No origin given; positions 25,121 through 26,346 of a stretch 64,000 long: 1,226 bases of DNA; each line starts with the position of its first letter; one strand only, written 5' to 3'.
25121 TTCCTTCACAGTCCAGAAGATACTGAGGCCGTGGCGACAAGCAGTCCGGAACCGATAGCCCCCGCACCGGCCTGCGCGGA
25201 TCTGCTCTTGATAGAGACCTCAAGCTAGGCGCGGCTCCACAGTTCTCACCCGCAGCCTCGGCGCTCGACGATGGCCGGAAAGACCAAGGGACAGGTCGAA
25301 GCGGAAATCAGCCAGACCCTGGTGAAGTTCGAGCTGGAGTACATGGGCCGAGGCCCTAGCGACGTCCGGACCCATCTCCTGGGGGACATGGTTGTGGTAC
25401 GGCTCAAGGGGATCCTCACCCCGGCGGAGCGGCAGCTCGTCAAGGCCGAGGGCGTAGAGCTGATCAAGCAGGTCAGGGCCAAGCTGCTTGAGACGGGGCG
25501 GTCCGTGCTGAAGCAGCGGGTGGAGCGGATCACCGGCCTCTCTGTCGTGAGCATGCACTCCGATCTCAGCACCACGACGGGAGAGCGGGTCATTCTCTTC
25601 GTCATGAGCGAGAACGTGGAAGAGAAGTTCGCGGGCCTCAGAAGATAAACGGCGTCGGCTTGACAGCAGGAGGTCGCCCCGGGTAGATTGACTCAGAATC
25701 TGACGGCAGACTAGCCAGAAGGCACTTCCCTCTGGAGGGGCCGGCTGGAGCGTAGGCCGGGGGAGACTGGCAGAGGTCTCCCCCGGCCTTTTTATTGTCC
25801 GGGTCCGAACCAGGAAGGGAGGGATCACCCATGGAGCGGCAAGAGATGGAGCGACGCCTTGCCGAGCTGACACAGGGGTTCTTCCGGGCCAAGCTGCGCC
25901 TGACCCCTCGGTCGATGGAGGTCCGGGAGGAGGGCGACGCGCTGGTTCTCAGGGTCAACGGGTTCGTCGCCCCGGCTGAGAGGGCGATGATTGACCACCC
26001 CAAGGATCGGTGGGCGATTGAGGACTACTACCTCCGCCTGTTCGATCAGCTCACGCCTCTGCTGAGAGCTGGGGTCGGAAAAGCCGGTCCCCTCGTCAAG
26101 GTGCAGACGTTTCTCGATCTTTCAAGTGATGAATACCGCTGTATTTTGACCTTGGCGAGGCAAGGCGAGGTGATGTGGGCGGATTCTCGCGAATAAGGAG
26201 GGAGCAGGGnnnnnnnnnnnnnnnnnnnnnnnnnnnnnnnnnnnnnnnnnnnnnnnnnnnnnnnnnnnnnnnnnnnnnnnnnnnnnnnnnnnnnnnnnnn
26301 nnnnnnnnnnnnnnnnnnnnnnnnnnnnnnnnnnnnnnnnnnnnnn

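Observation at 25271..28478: RpoD-like sigma-70 gene bracketed by three DUF2294 paralogues and a small CxxC zinc-finger gene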

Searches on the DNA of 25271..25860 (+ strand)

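Call 68: search_rna_families(source=window, start=25600, end=25860, threshold=evalue, max_evalue=10)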
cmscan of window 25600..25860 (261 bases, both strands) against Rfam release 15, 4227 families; matches with E-value up to 10: 20.
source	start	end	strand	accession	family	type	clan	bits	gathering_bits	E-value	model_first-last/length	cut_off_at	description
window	25754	25789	+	RF03560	mir-3926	Gene; miRNA;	-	20.6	82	0.17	14-50/63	no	mir-3926 microRNA precursor family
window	25754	25789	-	RF03560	mir-3926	Gene; miRNA;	-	20.6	82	0.18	14-50/63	no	mir-3926 microRNA precursor family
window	25755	25788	+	RF02598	EBv-sisRNA-2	Gene;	-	18.7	41.8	2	1-76/76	no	Epstein-Barr virus stable intronic sequence RNA 2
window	25754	25789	+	RF03766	mir-3155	Gene; miRNA;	-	18.6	70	0.2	9-44/56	no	mir-3155 microRNA precursor family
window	25754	25789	-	RF03766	mir-3155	Gene; miRNA;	-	18.4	70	0.23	9-44/56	no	mir-3155 microRNA precursor family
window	25718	25782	+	RF03082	dinG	Gene; sRNA;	-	18.4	46.9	0.51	1-87/87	no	dinG RNA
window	25754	25790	+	RF03587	mir-1202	Gene; miRNA;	-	17.8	80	0.47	21-57/80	no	mir-1202 microRNA precursor family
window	25709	25793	+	RF02235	asX1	Gene; sRNA;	-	17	70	2.1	1-115/115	no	Xanthomonadaceae sRNA asX1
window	25754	25789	+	RF00891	mir-671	Gene; miRNA;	-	17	65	2.4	1-84/84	no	mir-671 microRNA precursor family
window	25749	25794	+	RF01939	mir-761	Gene; miRNA;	-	16.5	82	0.76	1-65/65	no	mir-761 microRNA precursor family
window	25731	25814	+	RF02018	mir-1207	Gene; miRNA;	-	15.4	90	3.1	1-87/87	no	mir-1207 microRNA precursor family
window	25753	25790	-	RF03629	mir-641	Gene; miRNA;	-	15.3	100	2.8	1-98/98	no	mir-641 microRNA precursor family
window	25752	25791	+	RF00879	mir-615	Gene; miRNA;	-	15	90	7.2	1-85/85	no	mir-615 microRNA precursor family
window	25717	25833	-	RF02232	sX13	Gene; sRNA;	-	14.1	50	1.7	1-115/115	no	Xanthomonadaceae sRNA sX13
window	25754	25789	+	RF03383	mir-1976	Gene; miRNA;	-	14.1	71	4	1-52/52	no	mir-1976 microRNA precursor family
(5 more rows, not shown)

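Call 73: build_rna_model(alignment_id=A9)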
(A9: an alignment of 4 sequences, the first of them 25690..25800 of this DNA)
Model R1 built from alignment A9 (4 sequences, 115 columns); structure: RNAalifold consensus.
model positions 111; base pairs 31; branch points 2; effective number of sequences 0.91; information 0.59 bits per position. Calibrated on 0.2 Mb of random sequence (short: E-values are rough).
structure used (alignment columns):
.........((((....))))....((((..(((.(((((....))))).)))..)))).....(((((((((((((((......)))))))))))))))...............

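Call 74: search_with_rna_model(model_id=R1, sources=[window, L001, L002, L003, L004, L005, L006, L007, L009, L010, L011, L012, L013, L014, L015, L016, L017, L018, L019, L020, L021, L022, L023, L027, L028, L029, L030, L031, L034, L036, L037, L039, L040, L041], max_evalue=1, make_alignment=true)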
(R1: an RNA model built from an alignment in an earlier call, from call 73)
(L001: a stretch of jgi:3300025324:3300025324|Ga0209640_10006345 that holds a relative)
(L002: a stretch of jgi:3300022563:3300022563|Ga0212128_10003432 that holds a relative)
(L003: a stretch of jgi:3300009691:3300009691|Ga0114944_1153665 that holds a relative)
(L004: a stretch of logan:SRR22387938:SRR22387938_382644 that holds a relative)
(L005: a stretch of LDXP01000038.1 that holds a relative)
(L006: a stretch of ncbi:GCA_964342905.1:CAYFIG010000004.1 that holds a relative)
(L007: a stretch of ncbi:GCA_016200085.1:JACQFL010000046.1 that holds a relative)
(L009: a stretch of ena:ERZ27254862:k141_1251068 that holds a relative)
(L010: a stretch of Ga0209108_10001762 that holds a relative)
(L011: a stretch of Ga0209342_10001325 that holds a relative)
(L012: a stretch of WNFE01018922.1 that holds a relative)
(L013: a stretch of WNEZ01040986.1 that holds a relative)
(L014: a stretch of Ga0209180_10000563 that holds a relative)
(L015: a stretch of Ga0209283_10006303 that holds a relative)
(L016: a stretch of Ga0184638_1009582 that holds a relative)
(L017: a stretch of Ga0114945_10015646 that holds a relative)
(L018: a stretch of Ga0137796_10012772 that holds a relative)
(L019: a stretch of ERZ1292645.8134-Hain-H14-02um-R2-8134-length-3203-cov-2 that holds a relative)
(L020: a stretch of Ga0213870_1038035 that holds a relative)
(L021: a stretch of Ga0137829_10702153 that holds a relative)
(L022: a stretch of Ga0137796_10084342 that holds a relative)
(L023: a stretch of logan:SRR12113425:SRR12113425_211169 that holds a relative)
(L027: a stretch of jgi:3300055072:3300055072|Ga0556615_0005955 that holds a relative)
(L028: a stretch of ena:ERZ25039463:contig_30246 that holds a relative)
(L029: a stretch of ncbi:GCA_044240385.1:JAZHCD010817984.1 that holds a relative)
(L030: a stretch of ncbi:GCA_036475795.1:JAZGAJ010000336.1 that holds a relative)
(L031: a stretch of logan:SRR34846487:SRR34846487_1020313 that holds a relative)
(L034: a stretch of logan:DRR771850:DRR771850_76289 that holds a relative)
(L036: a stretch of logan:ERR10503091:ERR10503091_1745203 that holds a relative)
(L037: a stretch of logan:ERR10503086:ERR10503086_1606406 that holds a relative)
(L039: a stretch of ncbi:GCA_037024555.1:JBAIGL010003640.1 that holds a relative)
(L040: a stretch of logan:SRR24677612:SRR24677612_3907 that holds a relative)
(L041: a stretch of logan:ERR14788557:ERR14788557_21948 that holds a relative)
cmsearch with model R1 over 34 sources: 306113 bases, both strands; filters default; matches with E-value up to 1: 55.
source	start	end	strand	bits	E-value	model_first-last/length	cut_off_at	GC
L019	2305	2415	+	136.1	2.9e-36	1-111/111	no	0.6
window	25690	25800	+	135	6.1e-36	1-111/111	no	0.63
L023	4170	4280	+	135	6.1e-36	1-111/111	no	0.63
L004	783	893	+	134.1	1.1e-35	1-111/111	no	0.6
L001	502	612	+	133.5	1.6e-35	1-111/111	no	0.59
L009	3939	4049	+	133.5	1.6e-35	1-111/111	no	0.59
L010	3804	3914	+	133.5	1.6e-35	1-111/111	no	0.59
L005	7699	7809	+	127.9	6.4e-34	1-111/111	no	0.59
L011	7689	7799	+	127.9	6.4e-34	1-111/111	no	0.59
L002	8344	8451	+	106.5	7.6e-28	1-111/111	no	0.62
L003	63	170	+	106.5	7.6e-28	1-111/111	no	0.62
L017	1600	1707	+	106.5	7.6e-28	1-111/111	no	0.62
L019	1524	1638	-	58.8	2.8e-14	1-111/111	no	0.63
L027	6428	6535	+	57.1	8.6e-14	1-111/111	no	0.76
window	24911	25024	-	56.4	1.3e-13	1-111/111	no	0.66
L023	3391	3504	-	56.4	1.3e-13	1-111/111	no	0.66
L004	17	132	-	55.6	2.3e-13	1-111/111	no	0.66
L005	6930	7044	-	50.8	5e-12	1-111/111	no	0.64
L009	3170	3284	-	50.8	5e-12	1-111/111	no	0.64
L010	3035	3149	-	50.8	5e-12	1-111/111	no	0.64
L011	6920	7034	-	50.8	5e-12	1-111/111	no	0.64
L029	3737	3843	+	38.2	1.9e-08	1-111/111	no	0.6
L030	3722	3828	+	38.2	1.9e-08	1-111/111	no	0.6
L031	1178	1284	+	38.2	1.9e-08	1-111/111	no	0.6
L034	972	1078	+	38.2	1.9e-08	1-111/111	no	0.6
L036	993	1099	+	38.2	1.9e-08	1-111/111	no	0.6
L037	697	803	+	38.2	1.9e-08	1-111/111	no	0.6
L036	819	932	+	33.5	4.3e-07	1-111/111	no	0.61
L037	523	636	+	33.5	4.3e-07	1-111/111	no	0.61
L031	1004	1117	+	30.4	3.2e-06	1-111/111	no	0.61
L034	798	911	+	30.4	3.2e-06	1-111/111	no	0.61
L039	3898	4012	+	30.1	3.8e-06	1-111/111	no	0.59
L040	2435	2549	+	30.1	3.8e-06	1-111/111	no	0.59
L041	930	1044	+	30.1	3.8e-06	1-111/111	no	0.59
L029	3563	3676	+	28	1.6e-05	1-111/111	no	0.59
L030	3548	3661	+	28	1.6e-05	1-111/111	no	0.59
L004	847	882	-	27.6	2e-05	65-100/111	no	0.67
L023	4234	4269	-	24.4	0.00016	65-100/111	no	0.75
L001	566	601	-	23.3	0.00034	65-100/111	no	0.64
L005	7763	7798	-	23.3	0.00034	65-100/111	no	0.64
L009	4003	4038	-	23.3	0.00034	65-100/111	no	0.64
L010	3868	3903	-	23.3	0.00034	65-100/111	no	0.64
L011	7753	7788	-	23.3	0.00034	65-100/111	no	0.64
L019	2369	2404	-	23.3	0.00034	65-100/111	no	0.64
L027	6492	6522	-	19.5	0.0041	67-98/111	no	0.87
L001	5424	5498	+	19.3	0.0047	1-111/111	no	0.68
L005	11569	11643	+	19.3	0.0047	1-111/111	no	0.68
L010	8726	8800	+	19.3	0.0047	1-111/111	no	0.68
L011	11559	11633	+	19.3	0.0047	1-111/111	no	0.68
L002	8409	8439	-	16.1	0.039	66-99/111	no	0.77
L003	128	158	-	16.1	0.039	66-99/111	no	0.77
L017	1665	1695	-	16.1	0.039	66-99/111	no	0.77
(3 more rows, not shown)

Alignment A10: 55 matches aligned to the model, 166 columns, each read 5' to 3' on its own strand. Consensus structure (alignment columns), stored with it:
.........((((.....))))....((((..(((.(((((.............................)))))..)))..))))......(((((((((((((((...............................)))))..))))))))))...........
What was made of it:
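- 25690..25800 (+): Leader RNA copy 1. It comprises a small hairpin (25699-25710), a conserved three-part hairpin (25715-25748), an intrinsic terminator (25754-25789) and a U-tract. R1 135 bits (call 74).
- NC10 carries tandem copies, as some riboswitches do (call 74).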

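Call 77: search_with_rna_model(model_id=R1, sources=[window, L001, L002, L004, L005, L019, L027, L029, L031, L036, L039], max_evalue=0.000005, make_alignment=true, show_alignments=0)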
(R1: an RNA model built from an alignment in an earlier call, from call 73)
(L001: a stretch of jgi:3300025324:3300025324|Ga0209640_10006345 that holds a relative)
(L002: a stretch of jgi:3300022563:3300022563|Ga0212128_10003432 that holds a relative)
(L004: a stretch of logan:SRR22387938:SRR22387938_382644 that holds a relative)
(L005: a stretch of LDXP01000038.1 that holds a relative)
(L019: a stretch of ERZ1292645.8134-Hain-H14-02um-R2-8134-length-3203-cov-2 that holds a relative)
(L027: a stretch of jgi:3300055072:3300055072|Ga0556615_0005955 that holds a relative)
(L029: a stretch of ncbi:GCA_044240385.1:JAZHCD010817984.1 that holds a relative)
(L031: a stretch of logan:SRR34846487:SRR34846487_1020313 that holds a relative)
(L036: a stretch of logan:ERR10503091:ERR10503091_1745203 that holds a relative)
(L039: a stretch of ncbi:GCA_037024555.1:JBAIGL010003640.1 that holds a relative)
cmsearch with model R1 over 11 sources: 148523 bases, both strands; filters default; matches with E-value up to 0.000005: 17.
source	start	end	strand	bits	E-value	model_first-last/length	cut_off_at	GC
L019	2305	2415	+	136.1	1.4e-36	1-111/111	no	0.6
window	25690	25800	+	135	2.9e-36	1-111/111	no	0.63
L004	783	893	+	134.1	5.3e-36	1-111/111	no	0.6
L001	502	612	+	133.5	7.7e-36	1-111/111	no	0.59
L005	7699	7809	+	127.9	3.1e-34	1-111/111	no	0.59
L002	8344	8451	+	106.5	3.7e-28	1-111/111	no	0.62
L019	1524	1638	-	58.8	1.4e-14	1-111/111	no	0.63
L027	6428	6535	+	57.1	4.1e-14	1-111/111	no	0.76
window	24911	25024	-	56.4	6.5e-14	1-111/111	no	0.66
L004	17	132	-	55.6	1.1e-13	1-111/111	no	0.66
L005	6930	7044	-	50.8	2.4e-12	1-111/111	no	0.64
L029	3737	3843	+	38.2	9.3e-09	1-111/111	no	0.6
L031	1178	1284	+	38.2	9.3e-09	1-111/111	no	0.6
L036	993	1099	+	38.2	9.3e-09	1-111/111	no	0.6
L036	819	932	+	33.5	2.1e-07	1-111/111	no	0.61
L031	1004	1117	+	30.4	1.5e-06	1-111/111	no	0.61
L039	3898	4012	+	30.1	1.9e-06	1-111/111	no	0.59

Alignment A12: 17 matches aligned to the model, 155 columns, each read 5' to 3' on its own strand. Consensus structure (alignment columns), stored with it:
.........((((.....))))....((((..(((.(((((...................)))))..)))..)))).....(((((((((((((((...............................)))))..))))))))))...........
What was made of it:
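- The leader is found next to A in the window (two copies), L002, L027, NC10 (tandem copies) and L039-41 (calls 74, 77).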

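Call 85: search_rna_families(source=L029, start=3500, end=3900, threshold=evalue, max_evalue=10)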
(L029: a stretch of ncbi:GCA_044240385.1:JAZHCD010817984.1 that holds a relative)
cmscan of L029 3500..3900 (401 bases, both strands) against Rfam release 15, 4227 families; matches with E-value up to 10: 4.
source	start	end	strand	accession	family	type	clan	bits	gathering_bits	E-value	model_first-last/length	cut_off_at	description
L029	3603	3753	+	RF01969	RMST_8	Gene; lncRNA;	-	17.7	80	0.58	1-143/143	no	Rhabdomyosarcoma 2 associated transcript conserved region 8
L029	3742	3837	+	RF02883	BcKCsr2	Gene; sRNA;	-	10.8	40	6.1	1-129/129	no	Burkholderia sRNA 2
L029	3884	3900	+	RF01149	sR10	Gene; snRNA; snoRNA; CD-box;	-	9.6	45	7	1-17/54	3'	Small nucleolar RNA sR10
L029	3681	3758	+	RF01953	SOX2OT_exon3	Gene; lncRNA;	-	5.9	70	10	1-276/276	no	SOX2 overlapping transcript exon 3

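Call 102: build_rna_model(alignment_id=A12)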
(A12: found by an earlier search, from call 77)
Model R2 built from alignment A12 (17 sequences, 155 columns); structure: stored with the alignment.
model positions 111; base pairs 31; branch points 2; effective number of sequences 2.26; information 0.59 bits per position. Calibrated on 0.2 Mb of random sequence (short: E-values are rough).
structure used (alignment columns):
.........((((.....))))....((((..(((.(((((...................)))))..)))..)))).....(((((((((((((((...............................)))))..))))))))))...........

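Call 103: search_with_rna_model(model_id=R2, sources=[window, L002, L006, L007, L012, L013, L014, L015, L016, L018, L020, L021, L022, L027, L028, L029, L039], max_evalue=1)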
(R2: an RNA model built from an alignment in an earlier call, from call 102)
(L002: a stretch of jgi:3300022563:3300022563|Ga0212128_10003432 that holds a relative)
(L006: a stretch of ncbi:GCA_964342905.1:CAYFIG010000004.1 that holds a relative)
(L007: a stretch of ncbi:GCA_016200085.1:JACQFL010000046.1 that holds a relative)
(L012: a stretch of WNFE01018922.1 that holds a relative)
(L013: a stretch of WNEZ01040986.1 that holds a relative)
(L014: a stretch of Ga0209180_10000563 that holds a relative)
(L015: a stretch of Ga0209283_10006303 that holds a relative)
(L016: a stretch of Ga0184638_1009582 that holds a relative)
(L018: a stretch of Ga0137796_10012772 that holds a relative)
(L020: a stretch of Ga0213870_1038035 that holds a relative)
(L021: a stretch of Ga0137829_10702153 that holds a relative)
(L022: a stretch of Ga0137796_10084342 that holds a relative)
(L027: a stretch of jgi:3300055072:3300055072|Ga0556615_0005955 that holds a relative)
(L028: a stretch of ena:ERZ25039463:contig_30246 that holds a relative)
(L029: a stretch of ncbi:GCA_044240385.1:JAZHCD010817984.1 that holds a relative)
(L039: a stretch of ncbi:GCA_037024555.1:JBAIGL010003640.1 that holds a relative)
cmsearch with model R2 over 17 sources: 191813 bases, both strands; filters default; matches with E-value up to 1: 10.
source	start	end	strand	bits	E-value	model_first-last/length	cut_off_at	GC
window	25690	25800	+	117.9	5e-30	1-111/111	no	0.63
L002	8344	8451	+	92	5.8e-23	1-111/111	no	0.62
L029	3737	3843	+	80.9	6.3e-20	1-111/111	no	0.6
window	24911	25025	-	76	1.4e-18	1-111/111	no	0.65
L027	6428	6535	+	68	2.1e-16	1-111/111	no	0.76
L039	3898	4012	+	59.2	5.5e-14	1-111/111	no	0.59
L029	3563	3676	+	56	3.9e-13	1-111/111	no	0.59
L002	8409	8439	-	16.3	0.027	66-99/111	no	0.77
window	4560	4650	-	14.8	0.069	1-111/111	no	0.64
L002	4830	4942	-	12.7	0.27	1-111/111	no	0.7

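Call 104: search_with_rna_model(model_id=R2, sources=[L020, L021, L022, L028, L014], max_evalue=5, filters=off)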
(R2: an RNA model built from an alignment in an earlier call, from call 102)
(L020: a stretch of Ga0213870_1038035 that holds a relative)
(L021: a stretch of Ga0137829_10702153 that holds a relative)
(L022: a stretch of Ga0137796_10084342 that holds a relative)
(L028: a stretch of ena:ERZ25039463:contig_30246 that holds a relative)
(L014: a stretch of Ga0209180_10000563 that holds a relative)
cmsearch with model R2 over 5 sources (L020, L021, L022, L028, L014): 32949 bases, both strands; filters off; matches with E-value up to 5: 17.
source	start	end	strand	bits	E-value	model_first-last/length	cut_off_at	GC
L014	9651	9733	+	14.7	0.013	1-111/111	no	0.61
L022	39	66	+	10.5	0.19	67-98/111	no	0.71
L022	39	66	-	10.5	0.19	67-98/111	no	0.71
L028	9821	9895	-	9.7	0.3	1-111/111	no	0.59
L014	10291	10315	-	8.7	0.55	31-55/111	no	0.88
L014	5680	5775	+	8.1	0.8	1-111/111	no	0.75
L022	653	750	-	7.4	1.3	1-111/111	no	0.61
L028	11111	11190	-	7.3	1.4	1-111/111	no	0.55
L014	10799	10834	+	7.3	1.4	22-59/111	no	0.86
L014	10293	10314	+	7.1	1.5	32-53/111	no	0.91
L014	8770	8795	+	6.9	1.7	69-96/111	no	0.81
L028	8927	8951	+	5.9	3.2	31-55/111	no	0.64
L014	1826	1957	+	5.8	3.5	1-111/111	no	0.69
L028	4460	4491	-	5.8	3.5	27-58/111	no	0.75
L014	9360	9396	-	5.3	4.8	68-97/111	no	0.81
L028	6665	6696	+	5.3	4.8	27-58/111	no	0.81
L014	9700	9722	-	5.2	4.9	71-94/111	no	0.83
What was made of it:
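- It is absent from loci with B'-Zn81' or Zn81 but no A, from canonical sigma loci, and from the rest of the 64-kb window (calls 103, 104). One distant A-type locus (L028, 55% identity) has no leader (calls 103, 104). This reading does not explain why A, which is never behind the leader, is its only constant neighbour, or why the leader is missing wherever A is missing (calls 103, 104).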

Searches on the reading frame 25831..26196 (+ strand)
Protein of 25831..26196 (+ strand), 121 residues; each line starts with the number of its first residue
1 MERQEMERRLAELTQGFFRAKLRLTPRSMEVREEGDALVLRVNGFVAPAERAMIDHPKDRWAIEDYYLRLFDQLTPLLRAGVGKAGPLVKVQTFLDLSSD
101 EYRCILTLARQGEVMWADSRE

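Call 3: search_protein_families(library=pfam, proteins=[window:25831-26196:+], max_evalue=0.01)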
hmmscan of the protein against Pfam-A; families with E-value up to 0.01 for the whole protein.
window:25831-26196:+ (121 aa): 1 family
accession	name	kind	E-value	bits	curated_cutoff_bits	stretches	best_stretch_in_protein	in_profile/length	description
PF10057.14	MpsC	-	3.7e-06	27.4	23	1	3-86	2-85/111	Na+-translocating membrane potential-generating system (MpsC)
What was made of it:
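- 25831..26196 (+): B-type DUF2294 protein, 121 aa, pI 5.9, with a GGAGGG ribosome-binding site 8 nt upstream. PF10057, 27.4 bits (call 3).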

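Call 4: search_protein_families(library=ncbifam, proteins=[window:25831-26196:+], max_evalue=0.01)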
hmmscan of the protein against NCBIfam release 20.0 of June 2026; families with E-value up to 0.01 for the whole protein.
window:25831-26196:+ (121 aa): 0 families

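Call 90: search_protein_families(library=padloc, proteins=[window:25831-26196:+], max_evalue=0.01)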
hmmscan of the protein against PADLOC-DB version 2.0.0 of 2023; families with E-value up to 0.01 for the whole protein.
window:25831-26196:+ (121 aa): 0 families
